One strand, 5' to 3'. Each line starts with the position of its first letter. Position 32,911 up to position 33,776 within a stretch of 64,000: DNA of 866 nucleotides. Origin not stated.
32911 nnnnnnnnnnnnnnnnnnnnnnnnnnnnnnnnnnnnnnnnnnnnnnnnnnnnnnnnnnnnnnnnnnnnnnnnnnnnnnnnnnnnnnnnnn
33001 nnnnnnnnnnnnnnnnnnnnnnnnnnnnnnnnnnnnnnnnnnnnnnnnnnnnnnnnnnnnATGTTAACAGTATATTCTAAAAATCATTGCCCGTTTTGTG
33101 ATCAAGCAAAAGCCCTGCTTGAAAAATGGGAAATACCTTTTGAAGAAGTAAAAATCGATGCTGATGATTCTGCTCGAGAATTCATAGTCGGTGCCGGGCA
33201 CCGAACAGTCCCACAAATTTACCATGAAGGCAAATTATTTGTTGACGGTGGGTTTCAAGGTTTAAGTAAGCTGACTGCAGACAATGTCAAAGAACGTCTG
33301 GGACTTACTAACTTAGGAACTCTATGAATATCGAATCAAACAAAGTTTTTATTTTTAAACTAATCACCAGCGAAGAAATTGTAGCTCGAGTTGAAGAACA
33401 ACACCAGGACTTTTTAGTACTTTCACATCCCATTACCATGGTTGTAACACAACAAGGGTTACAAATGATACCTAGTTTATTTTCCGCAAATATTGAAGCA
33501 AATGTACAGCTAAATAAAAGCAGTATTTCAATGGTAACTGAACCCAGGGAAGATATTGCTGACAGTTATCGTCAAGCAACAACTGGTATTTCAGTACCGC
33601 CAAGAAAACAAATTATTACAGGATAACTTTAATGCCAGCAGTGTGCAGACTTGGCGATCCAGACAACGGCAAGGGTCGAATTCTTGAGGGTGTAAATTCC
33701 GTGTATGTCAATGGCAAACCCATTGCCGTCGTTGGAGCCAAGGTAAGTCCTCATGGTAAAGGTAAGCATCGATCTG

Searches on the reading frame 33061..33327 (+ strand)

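Call 9: search_protein_families(library=phrogs, proteins=[window:33061-33327:+], max_evalue=0.001)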
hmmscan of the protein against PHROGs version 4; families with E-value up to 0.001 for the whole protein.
window:33061-33327:+ (88 aa): 3 families
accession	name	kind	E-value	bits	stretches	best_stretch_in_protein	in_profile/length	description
phrog_22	-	DNA, RNA and nucleotide metabolism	3.7e-16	60.6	1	1-72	72-144/162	thioredoxin domain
phrog_86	-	DNA, RNA and nucleotide metabolism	2e-09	37.7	1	2-58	418-474/504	ribonucleoside diphosphate reductase small subunit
phrog_16693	-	unknown function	0.00025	21.9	1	1-40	1-40/132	-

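Call 10: search_protein_families(library=pfam, proteins=[window:33061-33327:+], max_evalue=0.01)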
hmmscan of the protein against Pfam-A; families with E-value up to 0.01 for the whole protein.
window:33061-33327:+ (88 aa): 4 families
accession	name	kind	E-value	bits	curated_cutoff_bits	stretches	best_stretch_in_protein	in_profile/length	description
PF00462.30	Glutaredoxin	-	2.8e-17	63.1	22.9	1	3-59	2-59/60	Glutaredoxin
PF05768.20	Glrx-like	-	3.7e-06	27.6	26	1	2-57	2-57/77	Glutaredoxin-like domain (DUF836)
PF13417.12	GST_N_3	-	2.1e-05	25.2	22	1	5-62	2-59/75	Glutathione S-transferase, N-terminal domain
PF13409.12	GST_N_2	-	0.0083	17.2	25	1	9-57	1-54/70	Glutathione S-transferase, N-terminal domain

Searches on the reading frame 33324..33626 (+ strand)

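Call 9: search_protein_families(library=phrogs, proteins=[window:33324-33626:+], max_evalue=0.001)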
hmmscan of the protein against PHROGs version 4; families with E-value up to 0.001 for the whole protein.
window:33324-33626:+ (100 aa): 1 family
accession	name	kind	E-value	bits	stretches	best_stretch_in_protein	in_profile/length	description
phrog_527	-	unknown function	3.8e-13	50.5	1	7-98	3-96/97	-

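Call 10: search_protein_families(library=pfam, proteins=[window:33324-33626:+], max_evalue=0.01)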
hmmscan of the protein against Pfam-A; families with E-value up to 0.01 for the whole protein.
window:33324-33626:+ (100 aa): 0 families
